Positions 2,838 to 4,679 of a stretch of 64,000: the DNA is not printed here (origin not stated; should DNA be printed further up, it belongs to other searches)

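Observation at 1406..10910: Candidate catabolic/uptake module: two UbiD-family decarboxylases plus PhyH dioxygenase, alpha/beta hydrolase, TAXI-TRAP transporter, thioesterase and SDR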

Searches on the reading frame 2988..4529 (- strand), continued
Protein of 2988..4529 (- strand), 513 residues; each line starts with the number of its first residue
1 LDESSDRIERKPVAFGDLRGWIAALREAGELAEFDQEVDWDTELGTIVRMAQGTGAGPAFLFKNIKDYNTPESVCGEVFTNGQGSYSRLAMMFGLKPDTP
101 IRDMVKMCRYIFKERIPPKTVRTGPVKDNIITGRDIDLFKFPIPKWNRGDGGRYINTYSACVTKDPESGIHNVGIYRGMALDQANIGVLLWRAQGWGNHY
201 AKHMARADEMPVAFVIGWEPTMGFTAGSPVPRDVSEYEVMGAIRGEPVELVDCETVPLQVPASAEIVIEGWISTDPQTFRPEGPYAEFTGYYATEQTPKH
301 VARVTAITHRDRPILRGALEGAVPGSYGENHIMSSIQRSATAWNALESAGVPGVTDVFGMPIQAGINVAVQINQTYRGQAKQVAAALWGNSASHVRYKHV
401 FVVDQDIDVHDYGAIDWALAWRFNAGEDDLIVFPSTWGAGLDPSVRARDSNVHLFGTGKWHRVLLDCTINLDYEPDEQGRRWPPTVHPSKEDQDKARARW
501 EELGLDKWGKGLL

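Call 20: find_encoding_contigs(protein=P0090, flank=10000, max_places=1)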
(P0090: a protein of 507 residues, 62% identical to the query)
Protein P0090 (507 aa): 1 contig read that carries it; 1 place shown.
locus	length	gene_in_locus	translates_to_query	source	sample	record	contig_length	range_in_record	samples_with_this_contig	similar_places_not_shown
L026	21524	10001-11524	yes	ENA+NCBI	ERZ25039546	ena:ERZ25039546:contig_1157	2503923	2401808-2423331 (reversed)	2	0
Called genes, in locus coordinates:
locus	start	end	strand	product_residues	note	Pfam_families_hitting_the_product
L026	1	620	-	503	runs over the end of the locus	PF00089:Trypsin, PF13365:Trypsin_2, PF00595:PDZ, PF13180:PDZ_2, PF17820:PDZ_6, PF00595:PDZ, PF13180:PDZ_2, PF17820:PDZ_6, +2 more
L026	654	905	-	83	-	-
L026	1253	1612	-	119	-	-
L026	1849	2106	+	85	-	-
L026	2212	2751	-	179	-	PF13442:Cytochrome_CBB3, PF00034:Cytochrom_C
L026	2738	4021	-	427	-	PF00174:Oxidored_molyb, PF03404:Mo-co_dimer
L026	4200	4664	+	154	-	PF06240:COXG, PF10604:Polyketide_cyc2 (weak)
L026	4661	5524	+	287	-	PF00941:FAD_binding_5, PF03450:CO_deh_flav_C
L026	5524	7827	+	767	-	PF01315:Ald_Xan_dh_C, PF02738:MoCoBD_1, PF20256:MoCoBD_2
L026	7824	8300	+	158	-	PF00111:Fer2 (weak), PF01799:Fer2_2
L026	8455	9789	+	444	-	PF00083:Sugar_tr, PF07690:MFS_1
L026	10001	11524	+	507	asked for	PF20695:UbiD_N, PF01977:UbiD, PF20696:UbiD_C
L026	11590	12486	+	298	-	PF01738:DLH (faint), PF02129:Peptidase_S15, PF12146:Hydrolase_4, PF00561:Abhydrolase_1, PF12697:Abhydrolase_6, PF20434:BD-FAE (faint), PF00326:Peptidase_S9 (faint), PF05448:AXE1 (faint), +1 more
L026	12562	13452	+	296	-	PF16868:NMT1_3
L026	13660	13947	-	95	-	PF01541:GIY-YIG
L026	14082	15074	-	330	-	PF03401:TctC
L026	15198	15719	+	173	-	-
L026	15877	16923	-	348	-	PF03401:TctC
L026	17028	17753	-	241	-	PF17645:Amdase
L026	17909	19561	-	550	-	PF02538:Hydantoinase_B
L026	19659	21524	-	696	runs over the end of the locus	PF05378:Hydant_A_N, PF01968:Hydantoinase_A, PF19278:Hydant_A_C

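Call 30: find_encoding_contigs(protein=P0021, flank=10000, max_places=1)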
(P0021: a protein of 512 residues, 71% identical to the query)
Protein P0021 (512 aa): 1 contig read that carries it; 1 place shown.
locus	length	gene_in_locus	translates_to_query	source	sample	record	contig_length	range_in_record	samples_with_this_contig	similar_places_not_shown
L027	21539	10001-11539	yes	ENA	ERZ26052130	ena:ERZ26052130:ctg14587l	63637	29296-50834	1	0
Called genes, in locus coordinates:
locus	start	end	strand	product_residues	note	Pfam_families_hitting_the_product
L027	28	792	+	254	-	PF03328:HpcH_HpaI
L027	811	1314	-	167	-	-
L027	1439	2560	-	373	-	PF01717:Meth_synt_2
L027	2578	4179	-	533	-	PF02776:TPP_enzyme_N, PF00205:TPP_enzyme_M, PF02775:TPP_enzyme_C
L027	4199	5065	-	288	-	PF00903:Glyoxalase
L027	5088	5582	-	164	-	PF13577:SnoaL_4, PF00866:Ring_hydroxyl_B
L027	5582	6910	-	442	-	PF00355:Rieske, PF00848:Ring_hydroxyl_A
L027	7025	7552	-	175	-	PF07813:LTXXQ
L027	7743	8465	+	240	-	PF00072:Response_reg, PF00486:Trans_reg_C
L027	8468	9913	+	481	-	PF00672:HAMP, PF00512:HisKA (weak), PF02518:HATPase_c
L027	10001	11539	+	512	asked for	PF20695:UbiD_N, PF01977:UbiD, PF20696:UbiD_C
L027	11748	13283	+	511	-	PF20695:UbiD_N, PF01977:UbiD, PF20696:UbiD_C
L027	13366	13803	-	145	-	PF00383:dCMP_cyt_deam_1, PF14437:MafB19-deam, PF14439:Bd3614-deam (weak)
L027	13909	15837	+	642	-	PF13432:TPR_16, PF14559:TPR_19, PF13414:TPR_11, PF13424:TPR_12, PF00515:TPR_1, PF07719:TPR_2, PF13432:TPR_16, PF13432:TPR_16, +30 more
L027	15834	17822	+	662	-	-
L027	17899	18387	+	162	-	PF17874:TPR_MalT, PF14559:TPR_19, PF13424:TPR_12, PF13414:TPR_11, PF13432:TPR_16, PF14559:TPR_19, PF00515:TPR_1, PF07719:TPR_2, +22 more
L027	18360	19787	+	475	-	PF00515:TPR_1 (faint), PF07719:TPR_2 (faint), PF13176:TPR_7 (faint), PF14559:TPR_19 (weak), PF13424:TPR_12 (weak), PF13432:TPR_16, PF13414:TPR_11 (weak), PF14559:TPR_19, +5 more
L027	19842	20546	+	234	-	-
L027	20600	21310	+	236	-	PF07722:Peptidase_C26, PF00117:GATase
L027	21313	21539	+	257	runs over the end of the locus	PF01479:S4, PF00849:PseudoU_synth_2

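Call 31: find_encoding_contigs(protein=P0048, flank=10000, max_places=1)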
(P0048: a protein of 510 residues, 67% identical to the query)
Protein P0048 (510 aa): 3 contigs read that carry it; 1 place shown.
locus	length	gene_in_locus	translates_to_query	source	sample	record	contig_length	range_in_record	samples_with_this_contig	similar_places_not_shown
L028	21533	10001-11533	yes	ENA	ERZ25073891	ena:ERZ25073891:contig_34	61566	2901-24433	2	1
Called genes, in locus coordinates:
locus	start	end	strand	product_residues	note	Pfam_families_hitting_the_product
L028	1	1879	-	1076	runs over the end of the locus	PF02811:PHP, PF07733:DNA_pol3_alpha, PF17657:DNA_pol3_finger, PF14579:HHH_6, PF01336:tRNA_anti-codon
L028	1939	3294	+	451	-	PF05598:DUF772, PF01609:DDE_Tnp_1, PF13751:DDE_Tnp_1_6 (weak)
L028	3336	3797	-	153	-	PF01850:PIN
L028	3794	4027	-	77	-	PF22513:FitA-like_RHH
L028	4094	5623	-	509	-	-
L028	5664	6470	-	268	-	-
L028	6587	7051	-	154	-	PF01925:TauE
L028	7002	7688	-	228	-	PF02666:PS_Dcarbxylase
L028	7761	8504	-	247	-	PF01887:SAM_HAT_N, PF20257:SAM_HAT_C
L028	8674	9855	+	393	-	PF00465:Fe-ADH, PF13685:Fe-ADH_2, PF25137:ADH_Fe_C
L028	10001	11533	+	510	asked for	PF20695:UbiD_N, PF01977:UbiD, PF20696:UbiD_C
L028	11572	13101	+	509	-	PF20695:UbiD_N, PF01977:UbiD, PF20696:UbiD_C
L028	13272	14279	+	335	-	PF06574:FAD_syn, PF01687:Flavokinase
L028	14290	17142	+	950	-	PF00133:tRNA-synt_1, PF01406:tRNA-synt_1e (faint), PF01921:tRNA-synt_1f (faint), PF09334:tRNA-synt_1g, PF08264:Anticodon_1, PF06827:zf-FPG_IleRS (weak)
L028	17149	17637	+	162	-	PF01252:Peptidase_A8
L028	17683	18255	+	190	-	PF11233:DUF3035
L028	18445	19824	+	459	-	PF00675:Peptidase_M16, PF05193:Peptidase_M16_C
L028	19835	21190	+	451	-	PF00675:Peptidase_M16 (weak), PF05193:Peptidase_M16_C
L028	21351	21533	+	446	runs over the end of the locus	PF00342:PGI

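Call 32: find_encoding_contigs(protein=P0074, flank=10000, max_places=2)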
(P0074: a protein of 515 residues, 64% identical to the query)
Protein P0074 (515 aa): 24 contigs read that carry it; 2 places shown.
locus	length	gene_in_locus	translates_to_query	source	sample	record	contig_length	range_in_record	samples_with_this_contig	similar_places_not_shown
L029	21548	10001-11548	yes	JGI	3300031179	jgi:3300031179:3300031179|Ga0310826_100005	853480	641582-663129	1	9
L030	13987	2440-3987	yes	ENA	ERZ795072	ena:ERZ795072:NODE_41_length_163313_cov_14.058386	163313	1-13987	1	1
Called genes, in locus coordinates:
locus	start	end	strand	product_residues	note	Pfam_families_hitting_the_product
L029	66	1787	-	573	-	PF17092:PCB_OB (faint), PF21710:Spt6_S1 (faint), PF00575:S1, PF00575:S1, PF23459:S1_RRP5 (weak), PF00575:S1, PF23459:S1_RRP5 (weak), PF00575:S1, +1 more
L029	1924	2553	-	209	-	PF02224:Cytidylate_kin, PF13207:AAA_17 (weak)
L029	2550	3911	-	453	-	PF00275:EPSP_synthase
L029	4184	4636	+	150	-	PF09538:FYDLN_acid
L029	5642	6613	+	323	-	PF03401:TctC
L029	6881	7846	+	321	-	PF03401:TctC, PF12974:Phosphonate-bd (faint)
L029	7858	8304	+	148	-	PF07331:TctB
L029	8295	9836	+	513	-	PF01970:TctA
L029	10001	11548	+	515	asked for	PF20695:UbiD_N, PF01977:UbiD, PF20696:UbiD_C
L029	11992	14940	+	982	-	PF01315:Ald_Xan_dh_C, PF02738:MoCoBD_1, PF20256:MoCoBD_2, PF03364:Polyketide_cyc, PF06240:COXG, PF10604:Polyketide_cyc2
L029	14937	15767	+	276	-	PF00941:FAD_binding_5, PF03450:CO_deh_flav_C (faint)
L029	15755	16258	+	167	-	PF00111:Fer2 (weak), PF13085:Fer2_3 (faint), PF01799:Fer2_2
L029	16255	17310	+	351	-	PF00753:Lactamase_B, PF21221:B_lactamase-like_C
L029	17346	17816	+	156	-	PF07883:Cupin_2 (weak)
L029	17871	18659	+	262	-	PF00561:Abhydrolase_1, PF12146:Hydrolase_4, PF12697:Abhydrolase_6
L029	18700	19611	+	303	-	PF12697:Abhydrolase_6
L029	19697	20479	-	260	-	PF00378:ECH_1, PF16113:ECH_2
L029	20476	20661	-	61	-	-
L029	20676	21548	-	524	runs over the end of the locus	PF00501:AMP-binding, PF13193:AMP-binding_C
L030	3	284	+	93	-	?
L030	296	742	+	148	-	PF07331:TctB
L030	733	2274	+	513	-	PF01970:TctA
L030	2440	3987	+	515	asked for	PF20695:UbiD_N, PF01977:UbiD, PF20696:UbiD_C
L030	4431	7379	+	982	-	PF01315:Ald_Xan_dh_C, PF02738:MoCoBD_1, PF20256:MoCoBD_2, PF03364:Polyketide_cyc, PF06240:COXG, PF10604:Polyketide_cyc2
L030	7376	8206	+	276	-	PF00941:FAD_binding_5, PF03450:CO_deh_flav_C (faint)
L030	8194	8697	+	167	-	PF00111:Fer2 (weak), PF13085:Fer2_3 (faint), PF01799:Fer2_2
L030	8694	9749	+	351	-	PF00753:Lactamase_B, PF21221:B_lactamase-like_C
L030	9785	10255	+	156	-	PF07883:Cupin_2 (weak)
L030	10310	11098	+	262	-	PF00561:Abhydrolase_1, PF12146:Hydrolase_4, PF12697:Abhydrolase_6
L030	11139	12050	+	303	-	PF12697:Abhydrolase_6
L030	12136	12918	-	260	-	PF00378:ECH_1, PF16113:ECH_2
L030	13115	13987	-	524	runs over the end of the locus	PF00501:AMP-binding, PF13193:AMP-binding_C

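Call 34: search_dna_similar(query=window:2988-4529:-, collection=plasmids, mode=protein, max_evalue=1e-50, max_rows=30)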
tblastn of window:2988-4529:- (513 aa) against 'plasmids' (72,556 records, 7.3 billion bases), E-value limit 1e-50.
Records with a match: 9; places in all: 10; records where one place covers at least 80% of the query: 8.
Best place of each record, by identity: <60% 9.
By first word of the organism name: Streptomyces 5; Azoarcus 1; Kitasatospora 1; Paraburkholderia 1; Aromatoleum 1.
By predicted mobility (MOB-suite, as given by PLSDB): mobilizable 4; non-mobilizable 4; conjugative 1.
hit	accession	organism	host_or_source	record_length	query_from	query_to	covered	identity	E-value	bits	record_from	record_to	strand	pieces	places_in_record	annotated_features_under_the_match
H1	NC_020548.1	Azoarcus sp. KH32C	-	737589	10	505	97%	35.0%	1e-73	261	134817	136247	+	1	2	ppcB: phenylphosphate carboxylase subunit beta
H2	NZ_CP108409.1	Kitasatospora sp. NBC_01300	-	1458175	10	500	96%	34.3%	6e-62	227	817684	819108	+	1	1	record has no annotation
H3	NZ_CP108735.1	Streptomyces sp. NBC_00984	-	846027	14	500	95%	33.4%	9e-58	214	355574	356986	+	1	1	UbiD family decarboxylase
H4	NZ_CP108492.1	Streptomyces sp. NBC_01243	-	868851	14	503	96%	32.8%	5e-57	213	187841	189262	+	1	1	UbiD family decarboxylase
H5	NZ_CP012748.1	Paraburkholderia caribensis MBA4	soil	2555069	17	503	95%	32.9%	1e-60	223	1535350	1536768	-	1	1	none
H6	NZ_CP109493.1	Streptomyces sp. NBC_01435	-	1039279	14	503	96%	32.6%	1e-57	214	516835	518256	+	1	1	record has no annotation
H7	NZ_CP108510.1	Streptomyces sp. NBC_01237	-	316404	10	427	81%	35.7%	4e-57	213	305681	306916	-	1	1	UbiD family decarboxylase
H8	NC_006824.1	Aromatoleum aromaticum EbN1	-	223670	6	449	87%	31.3%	4e-52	198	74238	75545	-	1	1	UbiD family decarboxylase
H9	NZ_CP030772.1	Streptomyces sp. YIM 121038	pure culture,soil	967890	15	388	73%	34.1%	2e-51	196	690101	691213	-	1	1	UbiD family decarboxylase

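Call 39: search_protein_families(library=pfam, proteins=[L011:8438-9838:+, L011:12167-14077:+, L011:14074-15924:+, L011:15988-16701:+, L014:1295-2296:-, L014:2277-3461:-, L014:3465-4418:-, L016:13185-13808:+, L016:13771-14571:-])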
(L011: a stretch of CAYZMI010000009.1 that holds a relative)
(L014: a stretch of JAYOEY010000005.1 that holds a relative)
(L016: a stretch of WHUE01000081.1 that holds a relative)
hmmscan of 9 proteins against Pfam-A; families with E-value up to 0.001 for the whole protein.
L011:8438-9838:+ (466 aa): 1 family
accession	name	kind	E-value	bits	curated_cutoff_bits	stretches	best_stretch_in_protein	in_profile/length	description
PF01425.27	Amidase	-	2.4e-58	198.7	27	1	44-450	3-444/445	Amidase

L011:12167-14077:+ (636 aa): 29 families (the best 25 are shown)
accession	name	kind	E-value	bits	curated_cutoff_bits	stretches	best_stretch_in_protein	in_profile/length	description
PF07719.23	TPR_2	-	9.3e-40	131.9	27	2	285-316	2-33/34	Tetratricopeptide repeat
PF13181.12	TPR_8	-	1.3e-38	128.3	25.7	2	250-282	1-33/34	Tetratricopeptide repeat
PF00515.34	TPR_1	-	8.2e-37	124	27.8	3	285-316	2-33/34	Tetratricopeptide repeat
PF13414.12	TPR_11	-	8e-36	121.9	26.8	4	123-162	3-42/42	TPR repeat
PF13431.12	TPR_17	-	6.7e-31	104.4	24.4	1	272-304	1-33/34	Tetratricopeptide repeat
PF13432.12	TPR_16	-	6.8e-31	106.8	32.7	4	256-317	3-64/65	Tetratricopeptide repeat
PF13424.12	TPR_12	-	5.6e-30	103.8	30.1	4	80-145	3-76/77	Tetratricopeptide repeat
PF13428.12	TPR_14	-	1.6e-28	96.7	23.5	1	285-321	2-38/44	Tetratricopeptide repeat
PF14559.12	TPR_19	-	3e-26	92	25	4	167-224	10-66/68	Tetratricopeptide repeat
PF13371.12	TPR_9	-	7.7e-22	77.5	35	2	223-282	2-61/73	Tetratricopeptide repeat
PF23914.1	TPR_CcmH_CycH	-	3.4e-17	63.2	42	2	77-180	47-153/158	Cytochrome c-type biogenesis protein H TPR domain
PF13176.12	TPR_7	-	3.3e-16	58.4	27.9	0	286-314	1-29/36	Tetratricopeptide repeat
PF12895.13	ANAPC3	-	1.3e-14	54.7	27.2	1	139-206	14-80/82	Anaphase-promoting complex, cyclosome, subunit 3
PF13174.12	TPR_6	-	1.5e-13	50.9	26.3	0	149-179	1-31/33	Tetratricopeptide repeat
PF13374.12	TPR_10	-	6.3e-12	45.5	27.5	0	286-313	4-31/42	Tetratricopeptide repeat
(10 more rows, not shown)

L011:14074-15924:+ (616 aa): 28 families (the best 25 are shown)
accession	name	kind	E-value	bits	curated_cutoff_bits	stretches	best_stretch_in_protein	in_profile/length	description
PF07719.23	TPR_2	-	5.2e-39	129.6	27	2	106-138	2-34/34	Tetratricopeptide repeat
PF00515.34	TPR_1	-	3.2e-37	125.3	27.8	2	279-308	5-34/34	Tetratricopeptide repeat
PF14559.12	TPR_19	-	7.6e-36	122.7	25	4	14-74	2-62/68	Tetratricopeptide repeat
PF13428.12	TPR_14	-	2.4e-33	111.6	23.5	1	277-316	3-42/44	Tetratricopeptide repeat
PF13432.12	TPR_16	-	4.4e-33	113.8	32.7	5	77-130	3-56/65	Tetratricopeptide repeat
PF13424.12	TPR_12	-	6.1e-31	106.9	30.1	6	242-303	4-73/77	Tetratricopeptide repeat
PF13181.12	TPR_8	-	2.3e-28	96.3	25.7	1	106-138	2-34/34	Tetratricopeptide repeat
PF13414.12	TPR_11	-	3.7e-28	97.4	26.8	2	82-118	5-41/42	TPR repeat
PF13431.12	TPR_17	-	1.4e-27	94.1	24.4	0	25-58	1-34/34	Tetratricopeptide repeat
PF12895.13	ANAPC3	-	5e-21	75.2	27.2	2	18-94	4-79/82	Anaphase-promoting complex, cyclosome, subunit 3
PF13176.12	TPR_7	-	3.1e-17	61.6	27.9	0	39-70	1-32/36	Tetratricopeptide repeat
PF23914.1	TPR_CcmH_CycH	-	1.3e-14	54.8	42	1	30-137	43-153/158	Cytochrome c-type biogenesis protein H TPR domain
PF13174.12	TPR_6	-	6.8e-14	51.9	26.3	0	106-136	1-31/33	Tetratricopeptide repeat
PF13371.12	TPR_9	-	2.5e-12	47.1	35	0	156-209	12-65/73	Tetratricopeptide repeat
PF13374.12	TPR_10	-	2.9e-11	43.4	27.5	1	105-133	2-30/42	Tetratricopeptide repeat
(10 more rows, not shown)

L011:15988-16701:+ (237 aa): 0 families

L014:1295-2296:- (333 aa): 0 families

L014:2277-3461:- (394 aa): 0 families

L014:3465-4418:- (317 aa): 2 families
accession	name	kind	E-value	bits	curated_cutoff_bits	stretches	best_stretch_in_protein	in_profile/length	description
PF02826.25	2-Hacid_dh_C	-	4.8e-49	166.6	25.1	1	113-285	2-178/178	D-isomer specific 2-hydroxyacid dehydrogenase, NAD binding domain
PF00389.36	2-Hacid_dh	-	5.3e-19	68.7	24.6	1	39-304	29-121/134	D-isomer specific 2-hydroxyacid dehydrogenase, catalytic domain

L016:13185-13808:+ (207 aa): 0 families

L016:13771-14571:- (266 aa): 0 families
